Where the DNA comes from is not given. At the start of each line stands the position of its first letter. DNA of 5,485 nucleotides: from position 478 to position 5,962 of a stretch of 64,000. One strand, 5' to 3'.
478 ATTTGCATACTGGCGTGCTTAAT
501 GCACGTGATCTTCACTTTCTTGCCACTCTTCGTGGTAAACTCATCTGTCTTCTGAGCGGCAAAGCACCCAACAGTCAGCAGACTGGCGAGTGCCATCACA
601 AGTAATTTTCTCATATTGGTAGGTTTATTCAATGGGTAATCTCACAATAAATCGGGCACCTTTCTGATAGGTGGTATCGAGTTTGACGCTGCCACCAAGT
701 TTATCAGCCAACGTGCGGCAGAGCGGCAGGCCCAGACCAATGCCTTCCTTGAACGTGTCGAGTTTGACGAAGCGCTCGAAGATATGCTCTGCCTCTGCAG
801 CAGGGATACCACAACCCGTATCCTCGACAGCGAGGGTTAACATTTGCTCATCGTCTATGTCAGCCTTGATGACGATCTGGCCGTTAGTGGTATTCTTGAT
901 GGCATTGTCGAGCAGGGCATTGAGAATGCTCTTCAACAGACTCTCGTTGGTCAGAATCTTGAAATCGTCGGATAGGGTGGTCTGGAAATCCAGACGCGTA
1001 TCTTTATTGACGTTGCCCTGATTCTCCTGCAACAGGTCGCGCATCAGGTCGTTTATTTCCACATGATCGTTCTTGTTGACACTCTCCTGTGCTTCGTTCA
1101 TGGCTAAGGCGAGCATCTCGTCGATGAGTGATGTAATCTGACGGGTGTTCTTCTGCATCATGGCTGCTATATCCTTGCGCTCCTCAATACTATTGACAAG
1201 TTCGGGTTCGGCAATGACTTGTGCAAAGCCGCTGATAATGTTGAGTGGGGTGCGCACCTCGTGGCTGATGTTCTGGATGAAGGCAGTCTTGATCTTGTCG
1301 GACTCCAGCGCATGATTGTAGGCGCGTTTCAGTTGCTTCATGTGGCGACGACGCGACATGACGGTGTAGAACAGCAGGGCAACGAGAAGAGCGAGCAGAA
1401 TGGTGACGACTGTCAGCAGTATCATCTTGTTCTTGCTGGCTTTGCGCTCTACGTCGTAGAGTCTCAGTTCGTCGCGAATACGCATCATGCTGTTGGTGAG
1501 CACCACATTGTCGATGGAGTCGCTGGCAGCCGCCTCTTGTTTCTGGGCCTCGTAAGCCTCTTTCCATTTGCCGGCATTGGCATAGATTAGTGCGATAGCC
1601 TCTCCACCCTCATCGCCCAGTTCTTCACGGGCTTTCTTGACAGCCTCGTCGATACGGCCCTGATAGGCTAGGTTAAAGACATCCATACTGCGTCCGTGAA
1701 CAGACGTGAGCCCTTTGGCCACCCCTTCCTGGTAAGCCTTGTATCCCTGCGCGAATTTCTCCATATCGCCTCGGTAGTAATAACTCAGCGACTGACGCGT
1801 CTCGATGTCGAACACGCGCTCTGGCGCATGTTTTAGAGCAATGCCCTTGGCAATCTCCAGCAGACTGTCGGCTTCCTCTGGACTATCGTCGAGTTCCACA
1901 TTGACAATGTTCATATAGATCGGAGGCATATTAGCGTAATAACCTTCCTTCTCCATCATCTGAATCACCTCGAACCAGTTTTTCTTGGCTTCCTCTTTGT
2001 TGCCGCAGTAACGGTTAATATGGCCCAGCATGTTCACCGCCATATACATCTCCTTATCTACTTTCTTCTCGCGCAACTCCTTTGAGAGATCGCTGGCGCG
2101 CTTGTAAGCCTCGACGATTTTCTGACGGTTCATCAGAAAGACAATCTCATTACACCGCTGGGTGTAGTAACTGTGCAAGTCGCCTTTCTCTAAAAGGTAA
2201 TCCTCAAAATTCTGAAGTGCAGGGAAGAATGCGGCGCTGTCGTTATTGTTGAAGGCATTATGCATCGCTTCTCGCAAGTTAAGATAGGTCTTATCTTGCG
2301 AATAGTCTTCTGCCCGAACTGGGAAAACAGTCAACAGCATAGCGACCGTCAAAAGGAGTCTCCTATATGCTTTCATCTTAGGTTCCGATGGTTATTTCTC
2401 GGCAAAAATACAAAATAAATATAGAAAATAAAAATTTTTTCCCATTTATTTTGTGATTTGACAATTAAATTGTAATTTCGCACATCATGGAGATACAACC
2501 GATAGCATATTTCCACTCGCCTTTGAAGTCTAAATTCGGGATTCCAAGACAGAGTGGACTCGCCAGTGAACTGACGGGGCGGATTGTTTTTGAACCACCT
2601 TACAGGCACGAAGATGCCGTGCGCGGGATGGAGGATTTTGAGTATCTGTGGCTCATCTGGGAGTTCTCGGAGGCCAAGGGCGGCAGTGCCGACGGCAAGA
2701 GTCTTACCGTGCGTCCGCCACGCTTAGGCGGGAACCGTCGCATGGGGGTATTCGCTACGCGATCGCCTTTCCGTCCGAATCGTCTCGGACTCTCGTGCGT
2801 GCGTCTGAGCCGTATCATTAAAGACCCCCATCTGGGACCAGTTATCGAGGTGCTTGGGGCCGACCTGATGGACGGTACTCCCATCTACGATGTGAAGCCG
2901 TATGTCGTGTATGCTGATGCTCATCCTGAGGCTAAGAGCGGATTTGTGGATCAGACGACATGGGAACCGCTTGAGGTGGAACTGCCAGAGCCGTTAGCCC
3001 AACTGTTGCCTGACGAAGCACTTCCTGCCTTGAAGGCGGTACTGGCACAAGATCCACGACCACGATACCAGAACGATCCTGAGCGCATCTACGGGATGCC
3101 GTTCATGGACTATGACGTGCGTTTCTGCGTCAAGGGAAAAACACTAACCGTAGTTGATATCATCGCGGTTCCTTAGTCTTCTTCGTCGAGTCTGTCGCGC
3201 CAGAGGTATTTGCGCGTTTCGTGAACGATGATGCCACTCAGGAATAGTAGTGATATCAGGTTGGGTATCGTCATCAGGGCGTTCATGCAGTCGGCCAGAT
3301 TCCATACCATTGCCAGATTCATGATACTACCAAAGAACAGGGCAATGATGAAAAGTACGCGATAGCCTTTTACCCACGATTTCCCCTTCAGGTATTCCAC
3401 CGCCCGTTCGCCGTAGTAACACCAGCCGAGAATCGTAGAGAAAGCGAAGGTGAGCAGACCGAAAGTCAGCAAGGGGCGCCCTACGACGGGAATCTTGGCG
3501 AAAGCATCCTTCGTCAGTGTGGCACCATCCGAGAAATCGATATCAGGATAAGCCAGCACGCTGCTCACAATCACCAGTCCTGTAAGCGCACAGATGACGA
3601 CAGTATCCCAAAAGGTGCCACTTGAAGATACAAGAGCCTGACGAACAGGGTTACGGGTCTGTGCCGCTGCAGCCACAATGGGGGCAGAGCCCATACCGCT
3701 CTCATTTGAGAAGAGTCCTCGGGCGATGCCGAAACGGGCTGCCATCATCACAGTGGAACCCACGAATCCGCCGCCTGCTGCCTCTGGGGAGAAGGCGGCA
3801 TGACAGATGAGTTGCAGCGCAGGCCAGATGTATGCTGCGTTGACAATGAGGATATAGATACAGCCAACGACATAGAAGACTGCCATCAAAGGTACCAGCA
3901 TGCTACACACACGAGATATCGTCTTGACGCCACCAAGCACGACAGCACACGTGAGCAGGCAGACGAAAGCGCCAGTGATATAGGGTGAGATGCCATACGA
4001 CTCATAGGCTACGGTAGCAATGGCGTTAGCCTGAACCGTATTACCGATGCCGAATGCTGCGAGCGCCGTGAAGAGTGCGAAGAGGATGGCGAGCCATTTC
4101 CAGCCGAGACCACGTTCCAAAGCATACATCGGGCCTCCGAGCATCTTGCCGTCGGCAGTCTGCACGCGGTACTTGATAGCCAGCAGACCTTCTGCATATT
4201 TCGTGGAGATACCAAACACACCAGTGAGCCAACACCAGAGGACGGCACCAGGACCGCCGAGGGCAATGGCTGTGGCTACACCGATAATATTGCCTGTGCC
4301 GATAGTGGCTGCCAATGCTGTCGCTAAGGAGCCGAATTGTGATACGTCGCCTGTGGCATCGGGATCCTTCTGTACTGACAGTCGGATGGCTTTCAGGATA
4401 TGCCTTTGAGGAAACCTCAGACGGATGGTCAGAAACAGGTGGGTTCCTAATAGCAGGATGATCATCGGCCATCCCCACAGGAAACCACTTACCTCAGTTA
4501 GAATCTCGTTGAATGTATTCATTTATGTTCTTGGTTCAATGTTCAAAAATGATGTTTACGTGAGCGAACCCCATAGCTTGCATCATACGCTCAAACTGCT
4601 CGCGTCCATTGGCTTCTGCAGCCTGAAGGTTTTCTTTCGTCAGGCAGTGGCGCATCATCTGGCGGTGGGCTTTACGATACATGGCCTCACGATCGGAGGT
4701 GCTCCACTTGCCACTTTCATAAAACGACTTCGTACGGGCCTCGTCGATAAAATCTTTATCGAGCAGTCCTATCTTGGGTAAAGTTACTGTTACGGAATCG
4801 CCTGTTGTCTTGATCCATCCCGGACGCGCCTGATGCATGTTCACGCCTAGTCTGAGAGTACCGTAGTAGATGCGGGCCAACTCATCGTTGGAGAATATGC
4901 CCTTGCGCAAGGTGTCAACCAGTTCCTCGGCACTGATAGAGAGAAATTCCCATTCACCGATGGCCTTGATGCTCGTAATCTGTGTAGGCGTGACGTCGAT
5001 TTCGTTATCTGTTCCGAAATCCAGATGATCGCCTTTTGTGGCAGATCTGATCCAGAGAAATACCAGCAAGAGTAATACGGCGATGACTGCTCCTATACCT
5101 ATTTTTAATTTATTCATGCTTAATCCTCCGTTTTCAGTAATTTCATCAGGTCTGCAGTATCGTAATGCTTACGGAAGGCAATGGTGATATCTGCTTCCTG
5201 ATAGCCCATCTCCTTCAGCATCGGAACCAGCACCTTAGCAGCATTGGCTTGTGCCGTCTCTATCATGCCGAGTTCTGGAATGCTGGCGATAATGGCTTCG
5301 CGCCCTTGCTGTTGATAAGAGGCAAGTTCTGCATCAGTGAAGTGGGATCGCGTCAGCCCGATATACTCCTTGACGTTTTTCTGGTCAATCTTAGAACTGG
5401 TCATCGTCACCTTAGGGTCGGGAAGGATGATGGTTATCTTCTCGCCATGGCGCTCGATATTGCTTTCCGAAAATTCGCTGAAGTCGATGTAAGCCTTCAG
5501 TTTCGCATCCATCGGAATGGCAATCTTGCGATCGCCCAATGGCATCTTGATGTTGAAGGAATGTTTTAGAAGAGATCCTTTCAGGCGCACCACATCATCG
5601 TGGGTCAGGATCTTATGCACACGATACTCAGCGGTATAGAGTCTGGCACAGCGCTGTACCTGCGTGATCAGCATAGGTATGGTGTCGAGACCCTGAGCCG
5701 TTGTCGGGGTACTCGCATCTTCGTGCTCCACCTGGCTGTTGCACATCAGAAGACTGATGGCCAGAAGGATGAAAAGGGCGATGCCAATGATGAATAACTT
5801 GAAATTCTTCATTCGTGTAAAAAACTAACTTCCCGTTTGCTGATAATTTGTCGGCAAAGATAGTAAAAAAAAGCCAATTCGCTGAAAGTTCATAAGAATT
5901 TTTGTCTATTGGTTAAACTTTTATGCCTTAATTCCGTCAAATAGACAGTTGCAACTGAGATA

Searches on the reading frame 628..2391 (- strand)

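Call 73: search_protein_families(library=pfam, proteins=[window:628-2391:-], max_evalue=0.0001)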
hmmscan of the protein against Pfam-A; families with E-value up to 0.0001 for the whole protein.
window:628-2391:- (588 aa): 2 families
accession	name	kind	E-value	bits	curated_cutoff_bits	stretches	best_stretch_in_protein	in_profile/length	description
PF02518.31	HATPase_c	-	3.7e-23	82.5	26.4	1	482-587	2-109/111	Histidine kinase-, DNA gyrase B-, and HSP90-like ATPase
PF00512.31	HisKA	-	2.5e-14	53.5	26.9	1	368-434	2-65/66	His Kinase A (phospho-acceptor) domain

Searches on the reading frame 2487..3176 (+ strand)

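Call 97: search_protein_families(library=pfam, proteins=[window:2487-3176:+], max_evalue=0.00001)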
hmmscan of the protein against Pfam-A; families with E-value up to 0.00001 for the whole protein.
window:2487-3176:+ (229 aa): 2 families
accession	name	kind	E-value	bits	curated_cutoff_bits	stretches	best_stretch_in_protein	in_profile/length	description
PF01980.22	TrmO_N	-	3.8e-42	143.6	26.8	1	18-144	1-116/116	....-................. O N-terminal domain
PF18389.7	TrmO_C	-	2.2e-12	47.4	27.1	1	177-216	24-65/65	TrmO C-terminal domain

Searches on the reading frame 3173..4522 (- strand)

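Call 97: search_protein_families(library=pfam, proteins=[window:3173-4522:-], max_evalue=0.00001)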
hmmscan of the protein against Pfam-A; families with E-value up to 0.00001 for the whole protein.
window:3173-4522:- (449 aa): 1 family
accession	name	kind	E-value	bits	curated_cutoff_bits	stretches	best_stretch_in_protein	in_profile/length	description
PF01235.23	Na_Ala_symp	-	3.6e-136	455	24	1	51-446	4-386/392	Sodium:alanine symporter family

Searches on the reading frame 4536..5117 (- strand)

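Call 97: search_protein_families(library=pfam, proteins=[window:4536-5117:-], max_evalue=0.00001)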
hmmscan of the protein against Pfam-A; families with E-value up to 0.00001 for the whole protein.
window:4536-5117:- (193 aa): 1 family
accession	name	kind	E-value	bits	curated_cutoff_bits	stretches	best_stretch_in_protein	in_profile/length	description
PF14014.11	DUF4230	-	6.6e-31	107.9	27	1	49-189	2-148/148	Protein of unknown function (DUF4230)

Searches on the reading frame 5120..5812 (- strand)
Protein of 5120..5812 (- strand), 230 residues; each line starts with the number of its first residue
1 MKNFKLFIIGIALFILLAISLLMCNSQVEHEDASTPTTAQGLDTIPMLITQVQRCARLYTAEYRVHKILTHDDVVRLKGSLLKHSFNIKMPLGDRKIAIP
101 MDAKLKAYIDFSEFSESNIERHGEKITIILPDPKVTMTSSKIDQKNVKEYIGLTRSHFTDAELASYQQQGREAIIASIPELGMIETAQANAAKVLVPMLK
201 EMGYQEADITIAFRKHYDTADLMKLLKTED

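Call 97: search_protein_families(library=pfam, proteins=[window:5120-5812:-], max_evalue=0.00001)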
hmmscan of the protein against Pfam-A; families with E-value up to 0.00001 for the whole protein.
window:5120-5812:- (230 aa): 1 family
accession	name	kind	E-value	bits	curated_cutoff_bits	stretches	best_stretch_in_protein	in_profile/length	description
PF14014.11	DUF4230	-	3.5e-37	128.2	27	1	51-208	2-147/148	Protein of unknown function (DUF4230)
